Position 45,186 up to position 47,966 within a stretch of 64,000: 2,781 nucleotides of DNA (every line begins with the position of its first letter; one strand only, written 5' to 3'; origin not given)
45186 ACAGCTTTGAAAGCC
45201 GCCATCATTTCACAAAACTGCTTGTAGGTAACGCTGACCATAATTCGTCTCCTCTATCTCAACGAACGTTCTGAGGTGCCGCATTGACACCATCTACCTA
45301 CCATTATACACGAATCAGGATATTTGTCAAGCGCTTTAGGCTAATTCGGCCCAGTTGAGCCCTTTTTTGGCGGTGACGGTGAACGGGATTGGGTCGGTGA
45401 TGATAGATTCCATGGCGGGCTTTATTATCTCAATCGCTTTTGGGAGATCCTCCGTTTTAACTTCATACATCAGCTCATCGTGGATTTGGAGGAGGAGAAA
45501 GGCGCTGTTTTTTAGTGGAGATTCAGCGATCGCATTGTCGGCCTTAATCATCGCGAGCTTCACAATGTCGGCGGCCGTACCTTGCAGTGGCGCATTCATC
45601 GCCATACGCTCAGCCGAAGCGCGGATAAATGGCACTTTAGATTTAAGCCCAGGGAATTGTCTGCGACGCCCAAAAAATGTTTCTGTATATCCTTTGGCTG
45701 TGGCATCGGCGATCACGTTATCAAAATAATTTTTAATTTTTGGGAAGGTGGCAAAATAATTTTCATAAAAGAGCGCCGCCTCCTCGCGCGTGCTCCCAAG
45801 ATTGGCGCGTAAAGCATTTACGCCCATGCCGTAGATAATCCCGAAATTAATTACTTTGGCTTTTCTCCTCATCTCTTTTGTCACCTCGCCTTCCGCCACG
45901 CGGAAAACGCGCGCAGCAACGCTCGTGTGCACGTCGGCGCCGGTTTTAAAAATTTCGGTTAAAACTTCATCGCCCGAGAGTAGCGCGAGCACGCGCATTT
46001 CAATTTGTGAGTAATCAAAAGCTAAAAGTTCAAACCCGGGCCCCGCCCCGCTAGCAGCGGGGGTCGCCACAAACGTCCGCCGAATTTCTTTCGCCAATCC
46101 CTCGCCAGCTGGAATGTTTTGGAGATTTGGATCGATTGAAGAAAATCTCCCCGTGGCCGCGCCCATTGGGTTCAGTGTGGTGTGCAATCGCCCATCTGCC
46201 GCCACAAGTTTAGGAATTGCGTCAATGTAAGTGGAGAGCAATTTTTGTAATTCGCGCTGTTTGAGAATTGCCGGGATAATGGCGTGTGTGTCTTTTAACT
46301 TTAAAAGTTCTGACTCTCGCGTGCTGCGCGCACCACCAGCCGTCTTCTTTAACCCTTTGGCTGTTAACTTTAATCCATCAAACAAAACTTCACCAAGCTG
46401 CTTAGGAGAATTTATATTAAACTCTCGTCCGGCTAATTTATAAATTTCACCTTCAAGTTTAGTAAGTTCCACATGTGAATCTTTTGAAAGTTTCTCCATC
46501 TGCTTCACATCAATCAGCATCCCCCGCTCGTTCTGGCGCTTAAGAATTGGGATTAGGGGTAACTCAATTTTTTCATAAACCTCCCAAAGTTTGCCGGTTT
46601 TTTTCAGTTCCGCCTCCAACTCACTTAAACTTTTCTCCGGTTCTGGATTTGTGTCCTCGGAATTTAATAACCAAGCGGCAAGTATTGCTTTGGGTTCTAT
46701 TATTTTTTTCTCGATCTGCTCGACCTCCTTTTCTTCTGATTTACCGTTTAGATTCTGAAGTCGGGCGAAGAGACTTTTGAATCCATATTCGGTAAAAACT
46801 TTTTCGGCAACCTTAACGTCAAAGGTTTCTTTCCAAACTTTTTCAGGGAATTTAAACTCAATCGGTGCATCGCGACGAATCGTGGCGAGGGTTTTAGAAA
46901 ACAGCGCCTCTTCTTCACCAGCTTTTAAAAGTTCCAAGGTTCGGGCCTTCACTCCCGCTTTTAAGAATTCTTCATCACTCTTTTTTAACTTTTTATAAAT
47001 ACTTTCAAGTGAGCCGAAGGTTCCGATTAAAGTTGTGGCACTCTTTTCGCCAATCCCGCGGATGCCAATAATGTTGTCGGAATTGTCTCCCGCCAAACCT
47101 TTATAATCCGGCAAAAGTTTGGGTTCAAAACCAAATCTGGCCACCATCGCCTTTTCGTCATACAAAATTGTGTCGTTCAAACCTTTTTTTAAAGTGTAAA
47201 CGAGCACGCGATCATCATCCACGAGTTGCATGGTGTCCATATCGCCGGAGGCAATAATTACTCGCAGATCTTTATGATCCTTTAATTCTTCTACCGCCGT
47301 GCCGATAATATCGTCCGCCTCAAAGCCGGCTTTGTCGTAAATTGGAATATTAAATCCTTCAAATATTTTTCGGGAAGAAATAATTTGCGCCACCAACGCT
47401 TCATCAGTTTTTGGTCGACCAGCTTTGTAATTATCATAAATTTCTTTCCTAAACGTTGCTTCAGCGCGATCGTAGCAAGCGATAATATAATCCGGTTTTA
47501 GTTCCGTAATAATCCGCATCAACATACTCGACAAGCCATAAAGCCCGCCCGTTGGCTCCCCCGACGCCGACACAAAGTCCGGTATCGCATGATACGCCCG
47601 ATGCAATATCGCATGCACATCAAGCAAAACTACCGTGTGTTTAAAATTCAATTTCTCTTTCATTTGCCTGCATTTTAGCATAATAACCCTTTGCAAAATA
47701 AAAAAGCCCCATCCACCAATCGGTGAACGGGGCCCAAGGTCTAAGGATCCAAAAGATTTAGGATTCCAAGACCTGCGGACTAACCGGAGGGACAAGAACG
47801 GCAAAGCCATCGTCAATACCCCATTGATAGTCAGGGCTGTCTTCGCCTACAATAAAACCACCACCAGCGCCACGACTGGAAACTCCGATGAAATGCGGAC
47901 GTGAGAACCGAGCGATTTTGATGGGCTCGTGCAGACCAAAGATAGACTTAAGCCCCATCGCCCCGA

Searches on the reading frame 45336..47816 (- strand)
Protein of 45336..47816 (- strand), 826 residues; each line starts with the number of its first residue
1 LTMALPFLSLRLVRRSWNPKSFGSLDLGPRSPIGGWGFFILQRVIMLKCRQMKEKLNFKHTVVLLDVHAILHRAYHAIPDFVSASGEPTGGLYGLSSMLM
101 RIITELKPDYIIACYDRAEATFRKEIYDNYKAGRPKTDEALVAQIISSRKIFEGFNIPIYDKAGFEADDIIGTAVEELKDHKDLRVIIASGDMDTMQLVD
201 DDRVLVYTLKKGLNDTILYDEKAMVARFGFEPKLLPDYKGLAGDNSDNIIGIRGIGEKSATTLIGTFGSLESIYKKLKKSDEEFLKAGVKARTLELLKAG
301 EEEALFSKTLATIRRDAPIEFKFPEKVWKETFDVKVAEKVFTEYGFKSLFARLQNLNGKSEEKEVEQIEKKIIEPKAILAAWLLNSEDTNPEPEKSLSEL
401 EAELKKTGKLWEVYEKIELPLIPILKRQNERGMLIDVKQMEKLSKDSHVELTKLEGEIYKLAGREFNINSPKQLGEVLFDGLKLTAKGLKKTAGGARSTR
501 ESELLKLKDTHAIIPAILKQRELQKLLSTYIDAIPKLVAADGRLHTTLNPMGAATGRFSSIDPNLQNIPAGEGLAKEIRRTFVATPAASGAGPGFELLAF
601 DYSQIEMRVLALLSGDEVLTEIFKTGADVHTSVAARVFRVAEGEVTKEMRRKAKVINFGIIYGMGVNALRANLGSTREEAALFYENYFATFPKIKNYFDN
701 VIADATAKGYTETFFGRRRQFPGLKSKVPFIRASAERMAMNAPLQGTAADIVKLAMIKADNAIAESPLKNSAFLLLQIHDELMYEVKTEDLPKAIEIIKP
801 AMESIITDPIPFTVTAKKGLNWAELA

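Call 57: search_protein_families(library=pfam, proteins=[window:45336-47816:-], max_evalue=0.001)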
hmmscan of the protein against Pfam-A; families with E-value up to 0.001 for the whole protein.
window:45336-47816:- (826 aa): 3 families
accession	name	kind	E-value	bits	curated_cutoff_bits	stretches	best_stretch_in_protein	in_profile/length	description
PF00476.26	DNA_pol_A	-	2.8e-130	435.1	34.3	1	438-824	2-381/381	DNA polymerase family A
PF02739.22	5_3_exonuc_N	-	4.7e-45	153.7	34.3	1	62-229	2-164/164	5'-3' exonuclease, N-terminal resolvase-like domain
PF01367.25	5_3_exonuc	-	3.8e-24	85.4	40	1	231-328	2-91/97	5'-3' exonuclease, C-terminal SAM fold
